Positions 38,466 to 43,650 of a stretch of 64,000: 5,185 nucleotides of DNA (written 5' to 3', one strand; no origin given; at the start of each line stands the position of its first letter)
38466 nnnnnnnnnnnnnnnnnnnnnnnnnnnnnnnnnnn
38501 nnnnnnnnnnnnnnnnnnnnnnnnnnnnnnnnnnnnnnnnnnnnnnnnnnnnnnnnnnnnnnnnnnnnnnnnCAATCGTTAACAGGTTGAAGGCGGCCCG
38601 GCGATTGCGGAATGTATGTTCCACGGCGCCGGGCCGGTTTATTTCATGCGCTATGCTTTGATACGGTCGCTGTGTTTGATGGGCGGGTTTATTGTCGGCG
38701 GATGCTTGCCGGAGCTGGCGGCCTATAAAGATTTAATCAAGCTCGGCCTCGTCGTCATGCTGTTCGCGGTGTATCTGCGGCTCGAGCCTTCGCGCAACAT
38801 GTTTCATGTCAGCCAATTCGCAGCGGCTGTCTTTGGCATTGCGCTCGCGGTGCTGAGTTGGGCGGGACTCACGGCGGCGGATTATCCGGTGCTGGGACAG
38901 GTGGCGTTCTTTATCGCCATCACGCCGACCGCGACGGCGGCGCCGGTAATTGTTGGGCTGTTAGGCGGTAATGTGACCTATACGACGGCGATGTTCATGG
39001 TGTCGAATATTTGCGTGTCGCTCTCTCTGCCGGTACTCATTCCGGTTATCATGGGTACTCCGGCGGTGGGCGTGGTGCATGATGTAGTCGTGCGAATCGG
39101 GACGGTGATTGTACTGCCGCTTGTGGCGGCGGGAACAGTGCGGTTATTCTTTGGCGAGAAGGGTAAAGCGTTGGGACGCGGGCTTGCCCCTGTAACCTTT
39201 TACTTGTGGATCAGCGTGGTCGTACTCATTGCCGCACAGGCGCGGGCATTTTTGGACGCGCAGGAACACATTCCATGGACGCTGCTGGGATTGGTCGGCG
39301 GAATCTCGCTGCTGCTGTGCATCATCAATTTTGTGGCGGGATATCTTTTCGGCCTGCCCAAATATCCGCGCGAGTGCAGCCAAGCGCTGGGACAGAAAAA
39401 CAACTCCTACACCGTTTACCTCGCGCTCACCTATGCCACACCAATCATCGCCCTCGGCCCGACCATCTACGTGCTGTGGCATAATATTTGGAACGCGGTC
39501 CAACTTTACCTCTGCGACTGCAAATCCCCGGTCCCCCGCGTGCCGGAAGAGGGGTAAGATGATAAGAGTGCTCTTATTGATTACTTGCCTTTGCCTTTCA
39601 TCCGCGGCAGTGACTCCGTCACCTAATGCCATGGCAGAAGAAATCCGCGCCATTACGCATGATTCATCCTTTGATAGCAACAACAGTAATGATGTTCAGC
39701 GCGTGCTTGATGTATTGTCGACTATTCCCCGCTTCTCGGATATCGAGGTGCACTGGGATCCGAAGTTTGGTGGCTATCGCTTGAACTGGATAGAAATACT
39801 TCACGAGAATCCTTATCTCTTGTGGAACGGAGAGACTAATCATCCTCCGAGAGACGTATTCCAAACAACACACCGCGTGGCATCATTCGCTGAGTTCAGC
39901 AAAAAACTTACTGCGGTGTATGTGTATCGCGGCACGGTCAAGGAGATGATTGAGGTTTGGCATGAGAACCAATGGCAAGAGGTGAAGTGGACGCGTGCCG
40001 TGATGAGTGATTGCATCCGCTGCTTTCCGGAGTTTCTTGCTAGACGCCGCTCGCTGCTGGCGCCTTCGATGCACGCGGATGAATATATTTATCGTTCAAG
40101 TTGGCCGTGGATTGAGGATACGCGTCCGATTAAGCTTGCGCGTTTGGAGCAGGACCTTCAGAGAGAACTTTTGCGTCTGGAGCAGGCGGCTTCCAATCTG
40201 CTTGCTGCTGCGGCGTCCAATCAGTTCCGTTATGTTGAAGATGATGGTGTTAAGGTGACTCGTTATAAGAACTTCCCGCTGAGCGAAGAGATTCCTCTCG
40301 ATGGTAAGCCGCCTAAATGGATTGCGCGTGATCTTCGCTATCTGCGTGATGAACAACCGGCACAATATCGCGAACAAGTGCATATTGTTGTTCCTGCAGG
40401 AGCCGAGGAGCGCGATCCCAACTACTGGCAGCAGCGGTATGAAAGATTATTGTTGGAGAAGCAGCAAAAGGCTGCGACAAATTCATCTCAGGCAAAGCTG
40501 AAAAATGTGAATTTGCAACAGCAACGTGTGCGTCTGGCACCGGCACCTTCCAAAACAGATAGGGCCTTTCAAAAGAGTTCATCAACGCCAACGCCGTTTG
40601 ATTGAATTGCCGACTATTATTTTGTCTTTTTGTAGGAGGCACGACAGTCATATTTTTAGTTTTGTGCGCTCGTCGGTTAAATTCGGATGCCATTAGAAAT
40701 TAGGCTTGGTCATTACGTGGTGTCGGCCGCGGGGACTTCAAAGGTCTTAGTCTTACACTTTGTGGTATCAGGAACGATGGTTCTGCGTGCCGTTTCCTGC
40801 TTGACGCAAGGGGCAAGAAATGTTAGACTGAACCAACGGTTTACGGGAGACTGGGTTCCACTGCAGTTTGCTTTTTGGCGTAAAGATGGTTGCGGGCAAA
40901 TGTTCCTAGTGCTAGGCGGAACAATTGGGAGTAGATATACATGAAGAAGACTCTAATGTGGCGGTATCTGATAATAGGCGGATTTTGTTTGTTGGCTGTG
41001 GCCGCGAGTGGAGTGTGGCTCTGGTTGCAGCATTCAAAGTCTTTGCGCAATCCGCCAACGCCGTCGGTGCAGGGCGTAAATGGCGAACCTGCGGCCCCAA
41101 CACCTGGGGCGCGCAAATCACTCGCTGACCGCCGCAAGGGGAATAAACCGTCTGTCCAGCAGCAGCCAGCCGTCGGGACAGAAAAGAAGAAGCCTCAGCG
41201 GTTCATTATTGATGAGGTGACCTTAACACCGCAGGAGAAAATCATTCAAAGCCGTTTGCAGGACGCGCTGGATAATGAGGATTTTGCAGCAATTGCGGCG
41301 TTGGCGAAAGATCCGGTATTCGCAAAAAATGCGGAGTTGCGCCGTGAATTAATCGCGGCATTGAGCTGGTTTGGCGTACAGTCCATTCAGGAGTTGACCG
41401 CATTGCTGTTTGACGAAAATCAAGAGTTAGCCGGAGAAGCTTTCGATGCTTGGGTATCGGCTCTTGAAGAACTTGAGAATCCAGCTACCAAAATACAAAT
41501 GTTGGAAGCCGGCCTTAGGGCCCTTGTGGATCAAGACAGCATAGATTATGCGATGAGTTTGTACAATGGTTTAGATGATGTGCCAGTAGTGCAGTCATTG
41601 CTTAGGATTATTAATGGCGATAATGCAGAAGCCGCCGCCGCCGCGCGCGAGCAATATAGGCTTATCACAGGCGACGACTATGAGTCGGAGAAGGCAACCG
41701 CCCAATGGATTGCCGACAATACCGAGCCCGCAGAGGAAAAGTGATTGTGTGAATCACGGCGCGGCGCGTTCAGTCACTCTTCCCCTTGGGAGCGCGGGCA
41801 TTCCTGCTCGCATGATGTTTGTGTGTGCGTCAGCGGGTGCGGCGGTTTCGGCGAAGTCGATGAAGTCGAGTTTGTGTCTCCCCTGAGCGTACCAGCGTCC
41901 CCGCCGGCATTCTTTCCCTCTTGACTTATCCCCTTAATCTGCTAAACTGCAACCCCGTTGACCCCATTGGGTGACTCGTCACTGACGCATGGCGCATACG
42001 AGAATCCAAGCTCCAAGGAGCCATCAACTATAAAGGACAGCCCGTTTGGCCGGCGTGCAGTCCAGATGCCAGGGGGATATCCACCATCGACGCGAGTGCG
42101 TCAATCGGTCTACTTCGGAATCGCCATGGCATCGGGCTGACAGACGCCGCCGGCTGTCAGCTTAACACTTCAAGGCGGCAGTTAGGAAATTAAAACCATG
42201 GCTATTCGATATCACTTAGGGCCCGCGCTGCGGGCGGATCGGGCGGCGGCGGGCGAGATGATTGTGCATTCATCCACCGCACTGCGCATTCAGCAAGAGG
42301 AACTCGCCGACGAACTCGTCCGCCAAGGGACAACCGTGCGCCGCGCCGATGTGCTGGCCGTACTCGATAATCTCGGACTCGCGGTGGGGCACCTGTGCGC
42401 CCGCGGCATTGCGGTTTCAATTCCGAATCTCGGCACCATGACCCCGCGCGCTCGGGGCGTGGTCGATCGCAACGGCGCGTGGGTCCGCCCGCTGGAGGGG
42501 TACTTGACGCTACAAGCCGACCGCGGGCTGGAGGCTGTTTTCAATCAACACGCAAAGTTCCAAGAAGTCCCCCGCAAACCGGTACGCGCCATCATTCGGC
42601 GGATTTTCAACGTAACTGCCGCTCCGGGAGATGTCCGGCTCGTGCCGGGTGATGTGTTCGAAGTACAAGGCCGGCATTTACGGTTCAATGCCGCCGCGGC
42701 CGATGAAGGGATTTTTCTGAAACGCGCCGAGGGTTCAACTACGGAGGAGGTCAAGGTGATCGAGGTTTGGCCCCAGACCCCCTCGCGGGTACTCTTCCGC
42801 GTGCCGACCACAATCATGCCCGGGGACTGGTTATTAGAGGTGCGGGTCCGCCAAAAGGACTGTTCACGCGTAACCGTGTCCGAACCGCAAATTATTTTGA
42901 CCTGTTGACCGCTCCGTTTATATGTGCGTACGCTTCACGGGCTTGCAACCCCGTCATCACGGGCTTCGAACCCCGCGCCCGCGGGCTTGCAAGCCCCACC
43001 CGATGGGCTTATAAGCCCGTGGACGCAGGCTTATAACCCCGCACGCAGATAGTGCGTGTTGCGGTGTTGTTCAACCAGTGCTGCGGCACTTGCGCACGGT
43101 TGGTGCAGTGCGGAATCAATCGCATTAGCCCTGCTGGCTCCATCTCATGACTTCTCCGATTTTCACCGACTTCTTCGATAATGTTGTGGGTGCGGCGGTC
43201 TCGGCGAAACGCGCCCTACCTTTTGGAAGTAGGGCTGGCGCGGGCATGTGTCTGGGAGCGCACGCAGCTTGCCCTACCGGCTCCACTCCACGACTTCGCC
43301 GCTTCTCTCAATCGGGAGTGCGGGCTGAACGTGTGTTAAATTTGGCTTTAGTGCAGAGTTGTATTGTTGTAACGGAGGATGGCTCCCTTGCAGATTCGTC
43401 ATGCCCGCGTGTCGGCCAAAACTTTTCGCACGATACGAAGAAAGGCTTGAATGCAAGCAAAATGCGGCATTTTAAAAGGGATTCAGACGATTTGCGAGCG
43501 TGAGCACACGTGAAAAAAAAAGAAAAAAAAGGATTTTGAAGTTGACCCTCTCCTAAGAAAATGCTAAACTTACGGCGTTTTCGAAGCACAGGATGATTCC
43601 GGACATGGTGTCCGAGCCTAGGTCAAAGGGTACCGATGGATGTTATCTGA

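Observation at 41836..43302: Second copy of the cassette: diverged HU-like gene, conserved promoter and leader, and a different 22-bp iteron array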

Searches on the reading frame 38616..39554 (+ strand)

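Call 15: search_protein_families(library=pfam, proteins=[window:38616-39554:+], max_evalue=0.001)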
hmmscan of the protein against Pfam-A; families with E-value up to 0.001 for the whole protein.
window:38616-39554:+ (313 aa): 0 families

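Call 119: search_protein_families(library=ncbifam, proteins=[window:38616-39554:+], max_evalue=0.001)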
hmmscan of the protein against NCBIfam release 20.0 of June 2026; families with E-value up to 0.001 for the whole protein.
window:38616-39554:+ (313 aa): 1 family
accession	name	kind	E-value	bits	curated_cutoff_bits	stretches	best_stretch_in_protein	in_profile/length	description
NF047939.1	PantTportPanS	equivalog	0.00023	20.9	400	1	91-293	89-289/299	ketopantoate/pantoate/pantothenate transporter PanS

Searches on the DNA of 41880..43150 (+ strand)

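Call 34: search_rna_families(source=window, start=41880, end=43150, threshold=evalue, max_evalue=5)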
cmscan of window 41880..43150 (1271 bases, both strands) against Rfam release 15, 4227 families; matches with E-value up to 5: 1.
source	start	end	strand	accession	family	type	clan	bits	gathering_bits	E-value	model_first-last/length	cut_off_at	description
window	42971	43030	-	RF00931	mir-879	Gene; miRNA;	-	30.1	90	0.00056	1-74/74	no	mir-879 microRNA precursor family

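Call 78: build_rna_model(alignment_id=A8, structure=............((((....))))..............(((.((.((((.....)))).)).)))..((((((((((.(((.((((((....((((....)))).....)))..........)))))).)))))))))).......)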
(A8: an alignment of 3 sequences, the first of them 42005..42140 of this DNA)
Model R1 built from alignment A8 (3 sequences, 146 columns); structure: as given.
model positions 136; base pairs 36; branch points 2; effective number of sequences 1.23; information 0.59 bits per position. Calibrated on 0.2 Mb of random sequence (short: E-values are rough).
structure used (alignment columns):
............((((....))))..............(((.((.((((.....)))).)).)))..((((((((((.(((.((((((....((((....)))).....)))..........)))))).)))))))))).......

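Call 80: search_with_rna_model(model_id=R1, sources=[window, L001, L002, L003, L004, L005, L006, L007, L008, L009, L010, L011, L012, L013, L014, L015, L016, L017, L018, L019, L020, L021, L022, L023, L024, L025, L026, L027, L028, L029, L030, L031, L032, L033, L034, L035, L036, L037, L038, L039, L040, L041, L042, L043, L044, L045, L046, L047, L048, L049, L050, L051, L052, L053, L054, L055, L056, L057, L058, L059, L060, L061, L062, L063, L064, L065, L066, L067, L068, L069, L070, L071, L072, L073, L074, L075, L076, L077, L078, L079, L080, L081, L082, L083, L084, L085], max_evalue=10)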
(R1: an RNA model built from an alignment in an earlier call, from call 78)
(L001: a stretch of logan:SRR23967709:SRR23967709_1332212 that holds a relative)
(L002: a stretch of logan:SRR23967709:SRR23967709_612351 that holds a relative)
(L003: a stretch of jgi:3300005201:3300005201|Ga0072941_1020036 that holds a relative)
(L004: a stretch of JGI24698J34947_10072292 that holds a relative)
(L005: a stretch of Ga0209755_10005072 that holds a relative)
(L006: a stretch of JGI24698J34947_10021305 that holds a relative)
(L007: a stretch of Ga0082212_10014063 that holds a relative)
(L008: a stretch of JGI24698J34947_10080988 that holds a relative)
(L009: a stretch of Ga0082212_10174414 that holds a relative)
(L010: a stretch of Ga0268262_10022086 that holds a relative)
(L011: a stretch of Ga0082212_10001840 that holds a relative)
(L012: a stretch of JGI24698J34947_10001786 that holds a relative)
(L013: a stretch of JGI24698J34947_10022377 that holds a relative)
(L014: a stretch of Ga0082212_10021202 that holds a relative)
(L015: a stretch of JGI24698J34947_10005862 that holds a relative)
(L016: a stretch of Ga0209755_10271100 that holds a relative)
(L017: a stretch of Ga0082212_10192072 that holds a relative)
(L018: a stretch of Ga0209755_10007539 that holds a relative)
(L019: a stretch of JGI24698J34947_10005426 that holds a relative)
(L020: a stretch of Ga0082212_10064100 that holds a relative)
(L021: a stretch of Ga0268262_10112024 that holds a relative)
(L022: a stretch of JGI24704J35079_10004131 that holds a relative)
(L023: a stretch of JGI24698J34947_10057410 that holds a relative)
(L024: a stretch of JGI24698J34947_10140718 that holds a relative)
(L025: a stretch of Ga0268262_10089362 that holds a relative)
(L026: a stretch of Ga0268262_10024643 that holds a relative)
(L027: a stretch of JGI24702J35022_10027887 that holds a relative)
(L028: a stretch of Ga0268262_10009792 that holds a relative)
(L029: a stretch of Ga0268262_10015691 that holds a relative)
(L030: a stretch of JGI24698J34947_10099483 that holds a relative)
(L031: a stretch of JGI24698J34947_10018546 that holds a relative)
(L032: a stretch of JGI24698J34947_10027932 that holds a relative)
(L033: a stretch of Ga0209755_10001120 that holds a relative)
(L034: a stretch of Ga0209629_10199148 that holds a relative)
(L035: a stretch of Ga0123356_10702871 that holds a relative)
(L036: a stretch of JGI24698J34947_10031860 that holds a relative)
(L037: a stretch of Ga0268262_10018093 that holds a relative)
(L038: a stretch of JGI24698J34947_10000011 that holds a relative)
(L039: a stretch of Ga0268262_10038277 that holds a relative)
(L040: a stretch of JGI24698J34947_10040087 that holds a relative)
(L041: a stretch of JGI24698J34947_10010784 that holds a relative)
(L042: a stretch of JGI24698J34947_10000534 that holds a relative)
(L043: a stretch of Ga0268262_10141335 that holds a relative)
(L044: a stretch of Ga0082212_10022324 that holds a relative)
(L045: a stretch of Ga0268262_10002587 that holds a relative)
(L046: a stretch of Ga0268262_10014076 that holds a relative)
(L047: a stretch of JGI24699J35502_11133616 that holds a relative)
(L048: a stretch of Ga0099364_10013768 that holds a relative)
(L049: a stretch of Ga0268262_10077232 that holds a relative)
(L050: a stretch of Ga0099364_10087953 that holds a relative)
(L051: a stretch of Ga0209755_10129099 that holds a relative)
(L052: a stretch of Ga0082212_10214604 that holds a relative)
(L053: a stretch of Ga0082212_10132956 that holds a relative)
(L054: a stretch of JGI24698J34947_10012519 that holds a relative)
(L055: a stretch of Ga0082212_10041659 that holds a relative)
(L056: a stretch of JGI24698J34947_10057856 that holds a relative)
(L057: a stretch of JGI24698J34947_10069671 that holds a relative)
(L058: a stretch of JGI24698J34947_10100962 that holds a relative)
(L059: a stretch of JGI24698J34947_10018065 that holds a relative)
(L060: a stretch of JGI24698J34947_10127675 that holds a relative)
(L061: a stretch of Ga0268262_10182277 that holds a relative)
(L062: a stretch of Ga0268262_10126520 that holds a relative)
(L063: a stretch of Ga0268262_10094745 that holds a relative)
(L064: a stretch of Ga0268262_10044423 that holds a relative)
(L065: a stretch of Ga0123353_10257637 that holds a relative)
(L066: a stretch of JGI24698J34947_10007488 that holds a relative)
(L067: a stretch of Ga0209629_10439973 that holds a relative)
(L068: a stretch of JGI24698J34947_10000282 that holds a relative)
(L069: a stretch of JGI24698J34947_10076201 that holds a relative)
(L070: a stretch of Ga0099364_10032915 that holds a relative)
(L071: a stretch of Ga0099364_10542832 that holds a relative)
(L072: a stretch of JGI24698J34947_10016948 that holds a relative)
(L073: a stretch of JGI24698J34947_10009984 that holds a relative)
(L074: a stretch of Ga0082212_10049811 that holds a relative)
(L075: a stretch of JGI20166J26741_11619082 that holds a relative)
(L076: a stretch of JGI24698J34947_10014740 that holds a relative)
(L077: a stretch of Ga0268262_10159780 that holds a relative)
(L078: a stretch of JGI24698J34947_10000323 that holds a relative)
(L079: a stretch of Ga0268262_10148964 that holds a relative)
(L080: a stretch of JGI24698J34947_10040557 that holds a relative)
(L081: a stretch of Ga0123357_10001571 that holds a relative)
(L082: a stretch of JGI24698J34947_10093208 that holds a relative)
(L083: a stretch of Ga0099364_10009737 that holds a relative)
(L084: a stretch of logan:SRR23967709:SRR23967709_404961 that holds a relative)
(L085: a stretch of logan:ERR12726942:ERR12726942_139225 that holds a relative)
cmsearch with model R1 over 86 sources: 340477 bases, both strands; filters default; matches with E-value up to 10: 6.
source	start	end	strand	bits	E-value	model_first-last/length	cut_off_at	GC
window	42005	42140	+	156.9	9.3e-37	1-136/136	no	0.58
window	16709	16842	+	144.1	1.4e-33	1-136/136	no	0.54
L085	770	905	+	117.1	6.8e-27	1-136/136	no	0.58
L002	1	62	+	52.7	6.6e-11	75-136/136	5'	0.58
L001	1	62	+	47.9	9.7e-10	75-136/136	5'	0.58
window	42061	42187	-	10.5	1.8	1-136/136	no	0.59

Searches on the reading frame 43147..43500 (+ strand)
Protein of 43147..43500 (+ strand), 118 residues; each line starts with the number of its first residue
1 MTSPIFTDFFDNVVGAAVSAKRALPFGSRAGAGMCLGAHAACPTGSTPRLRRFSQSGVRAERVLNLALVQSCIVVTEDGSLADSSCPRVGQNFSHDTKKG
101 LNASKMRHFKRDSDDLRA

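Call 15: search_protein_families(library=pfam, proteins=[window:43147-43500:+], max_evalue=0.001)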
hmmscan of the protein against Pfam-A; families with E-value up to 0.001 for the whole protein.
window:43147-43500:+ (118 aa): 0 families
